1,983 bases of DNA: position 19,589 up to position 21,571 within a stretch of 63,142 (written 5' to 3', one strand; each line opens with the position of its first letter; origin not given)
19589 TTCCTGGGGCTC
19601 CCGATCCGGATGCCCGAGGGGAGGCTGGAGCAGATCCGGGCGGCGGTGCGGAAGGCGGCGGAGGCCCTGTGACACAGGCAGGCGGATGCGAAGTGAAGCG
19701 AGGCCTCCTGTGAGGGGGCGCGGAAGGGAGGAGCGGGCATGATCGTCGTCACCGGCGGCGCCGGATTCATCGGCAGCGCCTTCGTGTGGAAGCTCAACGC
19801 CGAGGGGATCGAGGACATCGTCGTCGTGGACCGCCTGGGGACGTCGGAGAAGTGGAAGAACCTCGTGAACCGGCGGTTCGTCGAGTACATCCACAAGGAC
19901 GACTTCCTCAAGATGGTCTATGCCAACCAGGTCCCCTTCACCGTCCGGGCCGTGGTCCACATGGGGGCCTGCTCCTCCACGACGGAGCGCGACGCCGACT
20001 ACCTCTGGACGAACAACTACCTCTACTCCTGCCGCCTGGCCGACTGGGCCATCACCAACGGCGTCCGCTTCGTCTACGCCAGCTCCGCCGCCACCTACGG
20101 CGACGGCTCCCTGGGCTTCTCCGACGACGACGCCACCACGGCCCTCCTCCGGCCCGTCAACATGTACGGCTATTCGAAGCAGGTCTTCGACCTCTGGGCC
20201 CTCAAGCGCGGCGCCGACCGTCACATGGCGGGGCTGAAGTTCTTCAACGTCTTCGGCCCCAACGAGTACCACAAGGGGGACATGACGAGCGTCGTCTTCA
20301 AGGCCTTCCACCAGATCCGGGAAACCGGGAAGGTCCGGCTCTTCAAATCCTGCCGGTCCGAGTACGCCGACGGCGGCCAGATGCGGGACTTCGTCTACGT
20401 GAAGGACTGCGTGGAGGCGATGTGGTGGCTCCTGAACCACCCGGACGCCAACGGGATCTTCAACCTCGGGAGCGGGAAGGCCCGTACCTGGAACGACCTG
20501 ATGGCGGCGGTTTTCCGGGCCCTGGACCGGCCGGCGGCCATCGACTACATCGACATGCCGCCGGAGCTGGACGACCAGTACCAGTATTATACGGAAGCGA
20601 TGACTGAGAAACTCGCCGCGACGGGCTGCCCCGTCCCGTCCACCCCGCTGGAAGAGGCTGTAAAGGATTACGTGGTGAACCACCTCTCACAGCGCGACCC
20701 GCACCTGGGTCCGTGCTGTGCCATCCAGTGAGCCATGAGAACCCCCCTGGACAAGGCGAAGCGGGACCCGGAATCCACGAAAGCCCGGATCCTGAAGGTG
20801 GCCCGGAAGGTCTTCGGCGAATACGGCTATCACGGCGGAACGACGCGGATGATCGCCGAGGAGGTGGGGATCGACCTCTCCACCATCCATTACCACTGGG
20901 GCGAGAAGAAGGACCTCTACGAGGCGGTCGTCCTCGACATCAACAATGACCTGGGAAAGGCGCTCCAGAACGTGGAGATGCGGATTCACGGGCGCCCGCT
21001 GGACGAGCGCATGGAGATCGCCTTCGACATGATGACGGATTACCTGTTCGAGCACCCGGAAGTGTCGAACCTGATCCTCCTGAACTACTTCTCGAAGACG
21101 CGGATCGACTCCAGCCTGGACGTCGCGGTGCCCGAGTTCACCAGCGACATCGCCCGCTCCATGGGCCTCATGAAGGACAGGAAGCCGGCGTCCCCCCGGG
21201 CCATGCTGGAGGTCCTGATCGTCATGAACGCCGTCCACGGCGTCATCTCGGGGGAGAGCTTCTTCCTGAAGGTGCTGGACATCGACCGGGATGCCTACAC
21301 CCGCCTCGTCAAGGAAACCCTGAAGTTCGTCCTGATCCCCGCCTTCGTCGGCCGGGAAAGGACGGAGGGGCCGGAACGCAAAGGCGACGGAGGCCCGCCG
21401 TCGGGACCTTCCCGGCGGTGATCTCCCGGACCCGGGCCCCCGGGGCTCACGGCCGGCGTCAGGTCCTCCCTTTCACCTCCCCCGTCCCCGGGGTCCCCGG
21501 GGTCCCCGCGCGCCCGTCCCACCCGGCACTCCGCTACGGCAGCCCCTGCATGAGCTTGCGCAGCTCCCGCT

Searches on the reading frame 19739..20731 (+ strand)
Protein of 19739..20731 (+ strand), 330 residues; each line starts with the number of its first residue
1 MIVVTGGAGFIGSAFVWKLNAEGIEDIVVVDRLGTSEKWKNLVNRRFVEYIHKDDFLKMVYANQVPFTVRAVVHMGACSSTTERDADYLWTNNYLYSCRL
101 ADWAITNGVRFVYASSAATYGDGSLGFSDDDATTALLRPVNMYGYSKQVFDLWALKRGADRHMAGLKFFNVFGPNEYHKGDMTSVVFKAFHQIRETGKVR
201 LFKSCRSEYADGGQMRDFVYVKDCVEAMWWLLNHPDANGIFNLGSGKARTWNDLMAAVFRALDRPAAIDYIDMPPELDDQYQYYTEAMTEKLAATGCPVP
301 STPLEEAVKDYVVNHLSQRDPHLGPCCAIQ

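Call 67: search_protein_families(library=pfam, proteins=[window:19739-20731:+], max_evalue=0.00001)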
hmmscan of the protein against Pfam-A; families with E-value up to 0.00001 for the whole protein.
window:19739-20731:+ (330 aa): 3 families
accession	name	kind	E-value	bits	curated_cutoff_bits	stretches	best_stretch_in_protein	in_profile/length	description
PF01370.27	Epimerase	-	4.5e-46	157.6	20.9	1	2-244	1-240/240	NAD dependent epimerase/dehydratase family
PF16363.11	GDP_Man_Dehyd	-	7.6e-20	72.1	27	1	4-264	2-268/332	GDP-mannose 4,6 dehydratase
PF01073.25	3Beta_HSD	-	3.6e-09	36.5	22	1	3-150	1-153/280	3-beta hydroxysteroid dehydrogenase/isomerase family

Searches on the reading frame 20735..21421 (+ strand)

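Call 67: search_protein_families(library=pfam, proteins=[window:20735-21421:+], max_evalue=0.00001)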
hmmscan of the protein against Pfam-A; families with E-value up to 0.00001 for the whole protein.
window:20735-21421:+ (228 aa): 1 family
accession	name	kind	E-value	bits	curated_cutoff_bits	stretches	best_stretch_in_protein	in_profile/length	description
PF00440.29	TetR_N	-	1.8e-13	50.5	24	1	19-65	1-47/47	Bacterial regulatory proteins, tetR family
